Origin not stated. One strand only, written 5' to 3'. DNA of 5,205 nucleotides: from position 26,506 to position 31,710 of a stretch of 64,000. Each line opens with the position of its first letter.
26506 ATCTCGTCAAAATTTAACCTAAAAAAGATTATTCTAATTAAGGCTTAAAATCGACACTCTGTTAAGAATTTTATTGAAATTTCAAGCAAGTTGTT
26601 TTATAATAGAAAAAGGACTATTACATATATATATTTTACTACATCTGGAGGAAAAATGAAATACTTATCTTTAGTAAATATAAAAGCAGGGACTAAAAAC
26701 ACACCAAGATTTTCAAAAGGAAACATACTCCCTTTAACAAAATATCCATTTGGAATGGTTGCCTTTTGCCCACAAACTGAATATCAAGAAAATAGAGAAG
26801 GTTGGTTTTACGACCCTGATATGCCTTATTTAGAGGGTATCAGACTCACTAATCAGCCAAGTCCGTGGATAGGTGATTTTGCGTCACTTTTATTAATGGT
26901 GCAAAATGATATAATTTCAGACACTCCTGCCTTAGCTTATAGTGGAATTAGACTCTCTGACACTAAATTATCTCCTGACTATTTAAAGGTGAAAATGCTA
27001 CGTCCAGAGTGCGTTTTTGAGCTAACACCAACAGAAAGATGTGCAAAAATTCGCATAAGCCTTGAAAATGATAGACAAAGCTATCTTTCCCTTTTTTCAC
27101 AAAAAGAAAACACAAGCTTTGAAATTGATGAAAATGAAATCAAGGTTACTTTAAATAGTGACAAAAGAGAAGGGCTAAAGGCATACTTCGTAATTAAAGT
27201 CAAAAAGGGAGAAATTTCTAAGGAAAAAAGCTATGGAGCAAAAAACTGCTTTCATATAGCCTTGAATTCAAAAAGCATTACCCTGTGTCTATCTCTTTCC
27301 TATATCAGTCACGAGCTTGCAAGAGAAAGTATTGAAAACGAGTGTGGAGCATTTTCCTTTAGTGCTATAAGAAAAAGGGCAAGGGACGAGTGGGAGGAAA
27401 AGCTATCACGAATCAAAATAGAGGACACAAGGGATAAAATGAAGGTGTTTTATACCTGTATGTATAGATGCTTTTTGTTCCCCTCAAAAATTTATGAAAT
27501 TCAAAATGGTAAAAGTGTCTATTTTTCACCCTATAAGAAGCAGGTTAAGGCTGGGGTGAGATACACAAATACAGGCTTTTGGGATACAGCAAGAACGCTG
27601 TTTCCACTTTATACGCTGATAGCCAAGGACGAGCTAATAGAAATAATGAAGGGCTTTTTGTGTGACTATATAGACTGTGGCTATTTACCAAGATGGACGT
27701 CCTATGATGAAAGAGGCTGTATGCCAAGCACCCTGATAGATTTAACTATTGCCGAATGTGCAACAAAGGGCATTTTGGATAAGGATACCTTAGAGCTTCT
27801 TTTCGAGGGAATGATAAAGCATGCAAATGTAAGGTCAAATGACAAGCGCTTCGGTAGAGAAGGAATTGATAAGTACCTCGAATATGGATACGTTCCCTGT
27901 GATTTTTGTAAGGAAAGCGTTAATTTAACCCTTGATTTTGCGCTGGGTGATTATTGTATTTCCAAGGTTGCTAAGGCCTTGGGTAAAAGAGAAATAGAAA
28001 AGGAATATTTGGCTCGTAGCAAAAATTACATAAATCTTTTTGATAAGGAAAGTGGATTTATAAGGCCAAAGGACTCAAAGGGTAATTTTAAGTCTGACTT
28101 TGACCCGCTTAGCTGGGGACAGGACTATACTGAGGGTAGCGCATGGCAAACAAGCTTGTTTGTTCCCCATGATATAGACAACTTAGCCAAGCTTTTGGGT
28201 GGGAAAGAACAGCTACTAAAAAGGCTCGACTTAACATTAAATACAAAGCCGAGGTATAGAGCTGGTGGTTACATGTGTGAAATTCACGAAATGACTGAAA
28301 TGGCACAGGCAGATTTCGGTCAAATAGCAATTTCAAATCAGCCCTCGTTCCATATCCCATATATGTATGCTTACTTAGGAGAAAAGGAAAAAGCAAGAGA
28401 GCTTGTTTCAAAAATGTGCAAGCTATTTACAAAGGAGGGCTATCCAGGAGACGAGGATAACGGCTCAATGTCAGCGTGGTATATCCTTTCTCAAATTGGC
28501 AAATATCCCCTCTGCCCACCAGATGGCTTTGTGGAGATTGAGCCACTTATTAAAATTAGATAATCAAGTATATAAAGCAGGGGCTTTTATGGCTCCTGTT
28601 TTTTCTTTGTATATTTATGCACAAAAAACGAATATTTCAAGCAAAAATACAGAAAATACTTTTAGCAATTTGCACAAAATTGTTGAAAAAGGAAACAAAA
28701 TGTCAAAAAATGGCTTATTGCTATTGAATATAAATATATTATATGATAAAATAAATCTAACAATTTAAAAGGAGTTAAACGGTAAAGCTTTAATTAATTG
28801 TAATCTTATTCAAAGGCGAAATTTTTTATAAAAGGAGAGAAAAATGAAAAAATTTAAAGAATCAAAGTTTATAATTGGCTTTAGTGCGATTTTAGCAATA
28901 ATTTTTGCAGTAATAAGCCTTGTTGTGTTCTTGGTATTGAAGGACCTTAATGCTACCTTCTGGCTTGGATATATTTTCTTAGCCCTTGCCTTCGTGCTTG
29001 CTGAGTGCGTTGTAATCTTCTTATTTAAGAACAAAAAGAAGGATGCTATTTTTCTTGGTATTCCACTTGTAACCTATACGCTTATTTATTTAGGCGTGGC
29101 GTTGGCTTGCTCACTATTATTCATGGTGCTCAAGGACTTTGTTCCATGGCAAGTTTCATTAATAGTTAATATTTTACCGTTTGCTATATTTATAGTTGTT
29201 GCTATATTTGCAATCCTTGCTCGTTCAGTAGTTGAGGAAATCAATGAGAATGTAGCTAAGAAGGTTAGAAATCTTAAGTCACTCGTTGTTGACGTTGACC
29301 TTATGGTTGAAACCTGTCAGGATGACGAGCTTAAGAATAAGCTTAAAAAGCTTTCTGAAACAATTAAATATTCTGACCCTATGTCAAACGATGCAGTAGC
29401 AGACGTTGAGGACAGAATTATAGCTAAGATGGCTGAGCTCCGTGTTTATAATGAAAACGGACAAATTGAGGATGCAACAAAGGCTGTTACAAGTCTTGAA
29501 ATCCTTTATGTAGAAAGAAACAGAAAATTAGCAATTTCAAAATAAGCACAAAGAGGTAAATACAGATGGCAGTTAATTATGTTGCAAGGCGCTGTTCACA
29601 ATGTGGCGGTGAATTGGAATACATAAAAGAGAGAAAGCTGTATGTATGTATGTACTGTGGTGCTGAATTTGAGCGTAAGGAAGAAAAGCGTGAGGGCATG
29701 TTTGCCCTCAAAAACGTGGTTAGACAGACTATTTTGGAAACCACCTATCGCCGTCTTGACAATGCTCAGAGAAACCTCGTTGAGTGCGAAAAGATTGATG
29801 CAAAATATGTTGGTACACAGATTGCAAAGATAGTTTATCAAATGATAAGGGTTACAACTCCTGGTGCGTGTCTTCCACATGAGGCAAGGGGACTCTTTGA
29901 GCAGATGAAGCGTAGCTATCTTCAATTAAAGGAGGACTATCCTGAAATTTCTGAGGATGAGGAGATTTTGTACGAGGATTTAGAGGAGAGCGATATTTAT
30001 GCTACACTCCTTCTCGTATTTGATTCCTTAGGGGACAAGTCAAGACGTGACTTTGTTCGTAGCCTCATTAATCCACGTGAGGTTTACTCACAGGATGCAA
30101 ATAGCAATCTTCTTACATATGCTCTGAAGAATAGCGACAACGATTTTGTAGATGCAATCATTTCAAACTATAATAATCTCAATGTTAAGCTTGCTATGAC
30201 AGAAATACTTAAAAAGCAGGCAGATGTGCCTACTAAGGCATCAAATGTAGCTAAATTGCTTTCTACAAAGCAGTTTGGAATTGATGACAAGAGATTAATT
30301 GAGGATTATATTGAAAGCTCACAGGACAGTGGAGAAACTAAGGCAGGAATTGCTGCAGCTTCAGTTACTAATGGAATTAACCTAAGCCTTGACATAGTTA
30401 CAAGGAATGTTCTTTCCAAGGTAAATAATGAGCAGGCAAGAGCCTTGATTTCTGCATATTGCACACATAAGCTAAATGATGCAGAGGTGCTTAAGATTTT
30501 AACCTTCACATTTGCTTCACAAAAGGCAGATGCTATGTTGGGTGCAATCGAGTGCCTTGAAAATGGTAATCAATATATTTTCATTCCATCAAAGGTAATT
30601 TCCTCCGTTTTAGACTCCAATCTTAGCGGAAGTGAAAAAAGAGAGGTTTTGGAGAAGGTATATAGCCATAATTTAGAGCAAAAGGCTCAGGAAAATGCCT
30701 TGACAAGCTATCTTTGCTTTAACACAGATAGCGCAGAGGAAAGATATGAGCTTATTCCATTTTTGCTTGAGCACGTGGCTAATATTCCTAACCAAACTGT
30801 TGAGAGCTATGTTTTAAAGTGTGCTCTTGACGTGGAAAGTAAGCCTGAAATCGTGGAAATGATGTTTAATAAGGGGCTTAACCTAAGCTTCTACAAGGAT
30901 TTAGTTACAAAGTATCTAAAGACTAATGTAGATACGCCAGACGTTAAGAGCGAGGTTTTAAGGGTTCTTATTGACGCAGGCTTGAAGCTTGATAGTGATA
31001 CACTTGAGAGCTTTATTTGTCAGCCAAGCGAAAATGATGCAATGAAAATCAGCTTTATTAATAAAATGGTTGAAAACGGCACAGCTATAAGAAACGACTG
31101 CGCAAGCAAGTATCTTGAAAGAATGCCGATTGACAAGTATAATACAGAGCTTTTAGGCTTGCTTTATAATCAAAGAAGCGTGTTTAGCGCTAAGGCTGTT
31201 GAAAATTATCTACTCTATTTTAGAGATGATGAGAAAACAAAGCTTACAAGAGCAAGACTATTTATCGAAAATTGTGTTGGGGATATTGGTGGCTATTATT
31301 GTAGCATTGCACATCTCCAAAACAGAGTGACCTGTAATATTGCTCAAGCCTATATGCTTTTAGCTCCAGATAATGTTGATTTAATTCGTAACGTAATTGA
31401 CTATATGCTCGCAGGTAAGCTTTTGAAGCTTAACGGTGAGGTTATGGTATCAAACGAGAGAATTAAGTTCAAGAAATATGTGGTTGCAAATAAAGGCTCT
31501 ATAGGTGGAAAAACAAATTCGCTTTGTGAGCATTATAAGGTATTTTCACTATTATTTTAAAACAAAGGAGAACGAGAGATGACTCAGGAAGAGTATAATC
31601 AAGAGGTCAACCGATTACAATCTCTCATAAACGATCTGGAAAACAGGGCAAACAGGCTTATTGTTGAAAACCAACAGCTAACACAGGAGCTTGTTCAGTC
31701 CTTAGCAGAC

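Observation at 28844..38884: Eight-gene membrane / AAA+ operon with no assignable system: best candidate for a novel system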

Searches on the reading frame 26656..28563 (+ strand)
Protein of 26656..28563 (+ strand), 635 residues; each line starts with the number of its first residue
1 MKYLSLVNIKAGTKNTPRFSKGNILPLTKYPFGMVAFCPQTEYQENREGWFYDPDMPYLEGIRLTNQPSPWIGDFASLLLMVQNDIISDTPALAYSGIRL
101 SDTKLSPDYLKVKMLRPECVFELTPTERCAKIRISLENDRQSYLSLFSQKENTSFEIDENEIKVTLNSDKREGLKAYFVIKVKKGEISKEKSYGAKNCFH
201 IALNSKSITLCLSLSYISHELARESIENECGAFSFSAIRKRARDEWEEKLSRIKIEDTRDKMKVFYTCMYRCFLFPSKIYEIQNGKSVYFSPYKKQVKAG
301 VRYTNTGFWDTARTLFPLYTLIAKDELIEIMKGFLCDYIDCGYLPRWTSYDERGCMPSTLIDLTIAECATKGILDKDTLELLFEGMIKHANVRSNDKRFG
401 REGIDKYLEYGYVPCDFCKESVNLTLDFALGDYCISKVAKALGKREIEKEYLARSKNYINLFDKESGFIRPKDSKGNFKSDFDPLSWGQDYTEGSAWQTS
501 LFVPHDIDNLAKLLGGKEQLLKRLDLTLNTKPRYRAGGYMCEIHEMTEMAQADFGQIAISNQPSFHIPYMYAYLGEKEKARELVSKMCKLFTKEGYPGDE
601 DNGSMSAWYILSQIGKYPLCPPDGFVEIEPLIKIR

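Call 67: search_protein_families(library=pfam, proteins=[window:26656-28563:+], max_evalue=0.001)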
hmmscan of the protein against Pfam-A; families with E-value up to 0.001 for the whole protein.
window:26656-28563:+ (635 aa): 2 families
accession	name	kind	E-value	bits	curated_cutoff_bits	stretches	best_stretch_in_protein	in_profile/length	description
PF07971.18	Glyco_hydro_92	-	9.4e-115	384.6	24.6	1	222-624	2-396/464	Glycosyl hydrolase family 92 catalytic domain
PF17678.7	Glyco_hydro_92N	-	2.1e-19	70.7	34.5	1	7-182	2-188/236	Glycosyl hydrolase family 92 N-terminal domain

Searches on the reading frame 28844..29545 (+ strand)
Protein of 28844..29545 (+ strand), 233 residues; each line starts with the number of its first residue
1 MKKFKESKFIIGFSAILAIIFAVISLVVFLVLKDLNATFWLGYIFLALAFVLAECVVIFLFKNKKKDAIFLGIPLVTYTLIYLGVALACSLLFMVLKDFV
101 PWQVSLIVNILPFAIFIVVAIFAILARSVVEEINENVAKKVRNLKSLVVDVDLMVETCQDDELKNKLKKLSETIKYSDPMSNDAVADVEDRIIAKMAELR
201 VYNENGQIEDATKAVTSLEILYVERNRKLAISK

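Call 3: search_protein_families(library=pfam, proteins=[window:28844-29545:+], max_evalue=0.1)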
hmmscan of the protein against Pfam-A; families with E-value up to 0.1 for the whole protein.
window:28844-29545:+ (233 aa): 3 families
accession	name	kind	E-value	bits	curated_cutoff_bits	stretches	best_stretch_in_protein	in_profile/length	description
PF03194.20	LUC7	-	0.0041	17.4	33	1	141-227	86-167/246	LUC7 N_terminus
PF19529.4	DUF6057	-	0.0076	15.6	29.8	1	13-164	122-293/569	Family of unknown function (DUF6057)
PF14276.11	DUF4363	-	0.041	14.3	27.5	0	181-231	3-53/107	Domain of unknown function (DUF4363)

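Call 4: search_protein_families(library=padloc, proteins=[window:28844-29545:+], max_evalue=0.1)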
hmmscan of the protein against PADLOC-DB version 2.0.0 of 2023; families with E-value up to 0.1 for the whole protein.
window:28844-29545:+ (233 aa): 0 families

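Call 5: search_protein_families(library=ncbifam, proteins=[window:28844-29545:+], max_evalue=0.1)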
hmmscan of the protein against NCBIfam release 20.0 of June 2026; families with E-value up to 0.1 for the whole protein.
window:28844-29545:+ (233 aa): 5 families
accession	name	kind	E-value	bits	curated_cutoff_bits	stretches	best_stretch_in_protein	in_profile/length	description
NF052597.1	FILTED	domain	0.0071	16.7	40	1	13-67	51-107/110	FILTED domain-containing surface protein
NF033632.1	SLATT_4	domain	0.011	15.6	55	1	64-174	23-128/154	SLATT domain-containing protein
TIGR03025.1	EPS_sugtrans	subfamily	0.067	12.4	295.55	1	18-209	6-190/445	exopolysaccharide biosynthesis polyprenyl glycosylphosphotransferase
NF045951.1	MAG0110_fam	subfamily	0.067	12.4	98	1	10-124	21-135/237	MAG0110 family membrane protein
TIGR03023.1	WcaJ_sugtrans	equivalog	0.098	11.9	410.75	0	19-211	7-197/453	undecaprenyl-phosphate glucose phosphotransferase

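Call 11: search_protein_families(library=phrogs, proteins=[window:28844-29545:+], max_evalue=0.1)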
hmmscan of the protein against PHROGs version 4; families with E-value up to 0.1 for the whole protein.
window:28844-29545:+ (233 aa): 0 families

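Call 85: search_protein_families(library=ncbifam, alignment_id=A9, max_evalue=0.1)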
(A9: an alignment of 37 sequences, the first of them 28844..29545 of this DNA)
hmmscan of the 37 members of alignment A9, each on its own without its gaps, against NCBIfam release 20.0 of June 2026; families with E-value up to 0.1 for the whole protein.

A. member 1, window:28844-29545:+ (233 aa): 5 families
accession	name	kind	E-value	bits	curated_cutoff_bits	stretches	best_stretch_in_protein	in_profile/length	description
NF052597.1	FILTED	domain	0.0071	16.7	40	1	13-67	51-107/110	FILTED domain-containing surface protein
NF033632.1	SLATT_4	domain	0.011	15.6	55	1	64-174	23-128/154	SLATT domain-containing protein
TIGR03025.1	EPS_sugtrans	subfamily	0.067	12.4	295.55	1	18-209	6-190/445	exopolysaccharide biosynthesis polyprenyl glycosylphosphotransferase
NF045951.1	MAG0110_fam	subfamily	0.067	12.4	98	1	10-124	21-135/237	MAG0110 family membrane protein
TIGR03023.1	WcaJ_sugtrans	equivalog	0.098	11.9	410.75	0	19-211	7-197/453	undecaprenyl-phosphate glucose phosphotransferase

B. families by the number of members that match (of 37 scanned): 22 families
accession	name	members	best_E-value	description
TIGR03025.1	EPS_sugtrans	11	0.0063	exopolysaccharide biosynthesis polyprenyl glycosylphosphotransferase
NF047418.1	teichoic_AuxB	5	0.0011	lipoteichoic acid stability factor AuxB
TIGR03023.1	WcaJ_sugtrans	5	0.016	undecaprenyl-phosphate glucose phosphotransferase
NF043039.1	HgcAB_like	2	0.012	HgcAB-like fusion protein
NF040576.1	T2SS_GspM_XpsM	2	0.038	type II secretion system protein GspM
TIGR00569.1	ccl1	2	0.044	cyclin ccl1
TIGR04527.1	mycoplas_twoTM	1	0.00044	MG_279/MG_280 family protein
TIGR04402.2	mob_CxxC_CxxC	1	0.0026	mobilome CxxCx(11)CxxC protein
NF052597.1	FILTED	1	0.0071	FILTED domain-containing surface protein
NF033632.1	SLATT_4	1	0.011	SLATT domain-containing protein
NF009243.0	PRK12599.1-2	1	0.019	putative monovalent cation/H+ antiporter subunit F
NF011627.0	PRK15053.1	1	0.021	sensor histidine kinase DpiB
TIGR00470.1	sepS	1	0.021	O-phosphoserine--tRNA ligase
NF001645.0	PRK00420.1-2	1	0.022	hypothetical protein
NF003747.0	PRK05346.1-2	1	0.026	Na(+)-translocating NADH-quinone reductase subunit C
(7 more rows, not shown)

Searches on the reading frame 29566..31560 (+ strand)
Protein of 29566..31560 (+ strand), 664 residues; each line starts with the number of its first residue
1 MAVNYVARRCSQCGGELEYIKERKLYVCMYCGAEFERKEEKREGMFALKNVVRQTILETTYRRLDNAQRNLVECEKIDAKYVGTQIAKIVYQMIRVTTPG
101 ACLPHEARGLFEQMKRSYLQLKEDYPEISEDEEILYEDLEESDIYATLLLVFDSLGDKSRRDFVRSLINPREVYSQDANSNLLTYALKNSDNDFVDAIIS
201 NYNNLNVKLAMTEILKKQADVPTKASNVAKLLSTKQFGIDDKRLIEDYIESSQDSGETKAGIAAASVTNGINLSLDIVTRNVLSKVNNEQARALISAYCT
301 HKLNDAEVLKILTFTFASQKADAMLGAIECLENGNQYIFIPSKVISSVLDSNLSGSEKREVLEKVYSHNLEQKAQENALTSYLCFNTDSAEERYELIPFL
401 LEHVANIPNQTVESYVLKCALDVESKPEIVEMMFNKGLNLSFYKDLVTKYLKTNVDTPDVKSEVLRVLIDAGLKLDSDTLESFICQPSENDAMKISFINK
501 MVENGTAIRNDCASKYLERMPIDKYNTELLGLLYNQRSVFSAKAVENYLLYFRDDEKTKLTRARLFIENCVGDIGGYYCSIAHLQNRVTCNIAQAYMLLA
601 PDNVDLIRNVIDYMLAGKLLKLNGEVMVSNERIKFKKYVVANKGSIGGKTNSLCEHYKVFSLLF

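Call 3: search_protein_families(library=pfam, proteins=[window:29566-31560:+], max_evalue=0.1)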
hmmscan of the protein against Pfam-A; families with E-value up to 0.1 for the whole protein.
window:29566-31560:+ (664 aa): 2 families
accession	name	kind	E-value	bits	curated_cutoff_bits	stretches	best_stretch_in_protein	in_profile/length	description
PF08792.16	A2L_zn_ribbon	-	2.4e-05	24.3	22.9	1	9-36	5-32/33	A2L zinc ribbon domain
PF08274.17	Zn_Ribbon_YjdM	-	0.036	14.5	30.8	1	9-36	4-30/30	PhnA Zinc-Ribbon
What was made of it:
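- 29566..31560 (+): Gene B, 664 aa. N-terminal zinc ribbon, then a long soluble region with no assignable family. A2L_zn_ribbon at E 2.4e-5, above Pfam's cutoff (call 3).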

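Call 4: search_protein_families(library=padloc, proteins=[window:29566-31560:+], max_evalue=0.1)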
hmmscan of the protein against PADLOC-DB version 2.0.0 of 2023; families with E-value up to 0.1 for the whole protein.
window:29566-31560:+ (664 aa): 4 families
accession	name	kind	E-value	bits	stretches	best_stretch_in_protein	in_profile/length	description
PDLC01736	TniQ_IF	-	0.0058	13.9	1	8-43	159-193/400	TniQ_1_I-F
PDLC01700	Cas12f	-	0.018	12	1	6-50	381-425/458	CAS-V-F; effector__SPE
PDLC04441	PDC-M13C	-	0.032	12.5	0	332-370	6-45/74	-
PDLC00933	Cas12u4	-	0.067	10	0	6-43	395-433/488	Cas12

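Call 5: search_protein_families(library=ncbifam, proteins=[window:29566-31560:+], max_evalue=0.1)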
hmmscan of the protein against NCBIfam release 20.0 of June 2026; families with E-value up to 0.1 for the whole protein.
window:29566-31560:+ (664 aa): 0 families

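Call 11: search_protein_families(library=phrogs, proteins=[window:29566-31560:+], max_evalue=0.1)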
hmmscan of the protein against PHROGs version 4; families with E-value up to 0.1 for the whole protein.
window:29566-31560:+ (664 aa): 4 families
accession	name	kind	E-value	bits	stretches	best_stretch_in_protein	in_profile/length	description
phrog_10191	-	unknown function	0.014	16.7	1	8-43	8-42/114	-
phrog_8315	-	unknown function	0.025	15.9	1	6-37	6-36/62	-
phrog_4852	-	unknown function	0.059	14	0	8-51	14-55/194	-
phrog_6422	-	moron, auxiliary metabolic gene and host takeover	0.072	14.5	0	2-40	2-45/120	Lar-like restriction alleviation protein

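Call 113: search_solved_structures(query=window:29566-31560:+, max_evalue=1)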
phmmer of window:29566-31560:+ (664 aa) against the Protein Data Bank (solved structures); distinct sequences matched with E-value up to 1: 0.
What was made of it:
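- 29566..31560 (+): No PDB sequence match (call 113).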
